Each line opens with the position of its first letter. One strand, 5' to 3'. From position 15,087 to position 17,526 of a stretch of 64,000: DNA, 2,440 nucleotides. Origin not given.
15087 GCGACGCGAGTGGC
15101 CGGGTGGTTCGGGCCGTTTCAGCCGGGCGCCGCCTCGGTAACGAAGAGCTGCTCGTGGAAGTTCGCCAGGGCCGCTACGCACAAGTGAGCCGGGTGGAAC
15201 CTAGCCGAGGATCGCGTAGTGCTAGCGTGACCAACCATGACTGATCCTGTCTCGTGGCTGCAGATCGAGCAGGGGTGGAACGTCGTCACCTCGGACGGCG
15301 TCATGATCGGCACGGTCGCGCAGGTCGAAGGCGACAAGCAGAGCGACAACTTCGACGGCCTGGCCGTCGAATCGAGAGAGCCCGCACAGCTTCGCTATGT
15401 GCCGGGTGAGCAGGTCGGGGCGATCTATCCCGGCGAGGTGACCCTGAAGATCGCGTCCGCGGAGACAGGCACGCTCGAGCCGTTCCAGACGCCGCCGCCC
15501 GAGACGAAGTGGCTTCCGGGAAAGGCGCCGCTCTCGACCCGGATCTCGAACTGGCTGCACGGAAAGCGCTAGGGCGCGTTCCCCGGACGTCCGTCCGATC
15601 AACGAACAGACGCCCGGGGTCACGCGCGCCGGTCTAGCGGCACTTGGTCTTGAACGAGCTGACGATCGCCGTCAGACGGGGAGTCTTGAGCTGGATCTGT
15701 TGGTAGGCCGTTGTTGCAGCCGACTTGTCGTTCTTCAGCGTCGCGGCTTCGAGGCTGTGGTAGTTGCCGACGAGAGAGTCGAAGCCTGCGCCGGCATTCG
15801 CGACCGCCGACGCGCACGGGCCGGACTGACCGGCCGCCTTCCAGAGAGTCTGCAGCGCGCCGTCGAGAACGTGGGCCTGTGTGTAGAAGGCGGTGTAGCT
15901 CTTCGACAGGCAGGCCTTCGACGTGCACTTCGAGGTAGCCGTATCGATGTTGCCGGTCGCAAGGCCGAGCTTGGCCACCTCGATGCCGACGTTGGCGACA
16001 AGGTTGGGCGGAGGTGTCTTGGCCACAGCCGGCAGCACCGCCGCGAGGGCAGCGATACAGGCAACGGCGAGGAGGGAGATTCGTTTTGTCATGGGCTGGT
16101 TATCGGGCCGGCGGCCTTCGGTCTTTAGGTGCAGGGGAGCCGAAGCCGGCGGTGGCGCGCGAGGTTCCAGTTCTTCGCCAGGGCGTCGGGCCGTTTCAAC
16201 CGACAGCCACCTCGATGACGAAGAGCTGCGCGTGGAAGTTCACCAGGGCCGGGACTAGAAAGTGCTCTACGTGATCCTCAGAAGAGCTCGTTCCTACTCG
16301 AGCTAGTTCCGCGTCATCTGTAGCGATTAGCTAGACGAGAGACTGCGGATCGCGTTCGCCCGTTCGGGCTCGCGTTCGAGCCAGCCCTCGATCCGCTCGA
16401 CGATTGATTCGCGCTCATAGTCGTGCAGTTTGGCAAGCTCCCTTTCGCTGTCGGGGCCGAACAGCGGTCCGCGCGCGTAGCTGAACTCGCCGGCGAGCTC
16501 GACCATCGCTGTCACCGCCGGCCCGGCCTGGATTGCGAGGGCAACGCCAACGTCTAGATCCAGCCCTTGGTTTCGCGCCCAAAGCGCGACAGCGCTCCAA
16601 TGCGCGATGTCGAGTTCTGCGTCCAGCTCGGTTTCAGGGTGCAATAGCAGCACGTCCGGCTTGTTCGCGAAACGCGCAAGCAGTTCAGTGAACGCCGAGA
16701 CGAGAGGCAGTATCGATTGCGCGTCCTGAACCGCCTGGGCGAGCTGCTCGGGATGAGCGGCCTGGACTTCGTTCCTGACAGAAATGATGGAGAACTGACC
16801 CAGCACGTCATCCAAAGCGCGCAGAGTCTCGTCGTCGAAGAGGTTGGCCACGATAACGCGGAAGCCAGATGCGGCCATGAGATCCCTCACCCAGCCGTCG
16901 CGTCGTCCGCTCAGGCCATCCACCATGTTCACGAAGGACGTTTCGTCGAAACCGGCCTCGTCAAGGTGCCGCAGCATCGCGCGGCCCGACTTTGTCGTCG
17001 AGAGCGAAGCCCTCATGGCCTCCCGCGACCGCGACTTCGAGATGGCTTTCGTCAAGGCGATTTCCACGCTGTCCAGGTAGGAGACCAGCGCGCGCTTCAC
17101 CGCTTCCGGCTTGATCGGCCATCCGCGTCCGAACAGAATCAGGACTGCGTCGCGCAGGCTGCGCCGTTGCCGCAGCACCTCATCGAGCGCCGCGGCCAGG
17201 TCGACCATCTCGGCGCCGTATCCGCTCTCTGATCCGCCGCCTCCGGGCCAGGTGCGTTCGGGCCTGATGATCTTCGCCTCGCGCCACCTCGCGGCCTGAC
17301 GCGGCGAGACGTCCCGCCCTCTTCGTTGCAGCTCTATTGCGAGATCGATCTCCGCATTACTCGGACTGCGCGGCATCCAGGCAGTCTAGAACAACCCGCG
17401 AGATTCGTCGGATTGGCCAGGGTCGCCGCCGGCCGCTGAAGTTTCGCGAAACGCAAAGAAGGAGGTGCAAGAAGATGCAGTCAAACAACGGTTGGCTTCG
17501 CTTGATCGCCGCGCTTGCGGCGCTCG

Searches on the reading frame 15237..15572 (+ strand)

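Call 85: search_protein_families(library=phrogs, proteins=[window:15237-15572:+], max_evalue=0.01)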
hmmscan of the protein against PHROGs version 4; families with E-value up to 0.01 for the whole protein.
window:15237-15572:+ (111 aa): 0 families

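Call 100: search_protein_families(library=pfam, proteins=[window:15237-15572:+], max_evalue=0.001)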
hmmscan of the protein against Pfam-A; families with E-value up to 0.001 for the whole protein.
window:15237-15572:+ (111 aa): 1 family
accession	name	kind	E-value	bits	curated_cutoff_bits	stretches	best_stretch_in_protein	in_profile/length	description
PF09939.14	DUF2171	-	5.6e-06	27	25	1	10-75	1-61/64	Uncharacterized protein conserved in bacteria (DUF2171)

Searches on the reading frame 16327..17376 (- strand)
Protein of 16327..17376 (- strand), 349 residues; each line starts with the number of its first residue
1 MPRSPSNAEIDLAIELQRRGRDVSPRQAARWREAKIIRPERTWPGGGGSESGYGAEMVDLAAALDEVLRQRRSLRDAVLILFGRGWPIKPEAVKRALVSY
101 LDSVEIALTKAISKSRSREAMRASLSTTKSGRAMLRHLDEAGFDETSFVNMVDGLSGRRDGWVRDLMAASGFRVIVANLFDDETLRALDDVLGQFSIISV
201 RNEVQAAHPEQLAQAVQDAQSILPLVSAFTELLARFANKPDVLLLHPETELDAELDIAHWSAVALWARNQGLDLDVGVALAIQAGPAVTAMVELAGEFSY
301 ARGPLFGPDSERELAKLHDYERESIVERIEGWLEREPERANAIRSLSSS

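Call 5: search_protein_families(library=pfam, proteins=[window:16327-17376:-], max_evalue=1)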
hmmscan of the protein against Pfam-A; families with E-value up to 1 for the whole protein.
window:16327-17376:- (349 aa): 0 families

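Call 8: search_protein_families(library=padloc, proteins=[window:16327-17376:-], max_evalue=1)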
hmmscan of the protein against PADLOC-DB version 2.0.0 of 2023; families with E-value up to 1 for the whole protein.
window:16327-17376:- (349 aa): 0 families

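Call 9: search_protein_families(library=ncbifam, proteins=[window:16327-17376:-], max_evalue=1)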
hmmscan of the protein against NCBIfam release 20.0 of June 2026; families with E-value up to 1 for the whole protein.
window:16327-17376:- (349 aa): 1 family
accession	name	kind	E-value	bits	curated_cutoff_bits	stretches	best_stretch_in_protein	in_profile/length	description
NF006151.0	PRK08296.1-3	equivalog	0.034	12.7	693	1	102-166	246-309/604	hypothetical protein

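Call 85: search_protein_families(library=phrogs, proteins=[window:16327-17376:-], max_evalue=0.01)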
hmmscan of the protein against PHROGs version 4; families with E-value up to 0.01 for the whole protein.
window:16327-17376:- (349 aa): 0 families
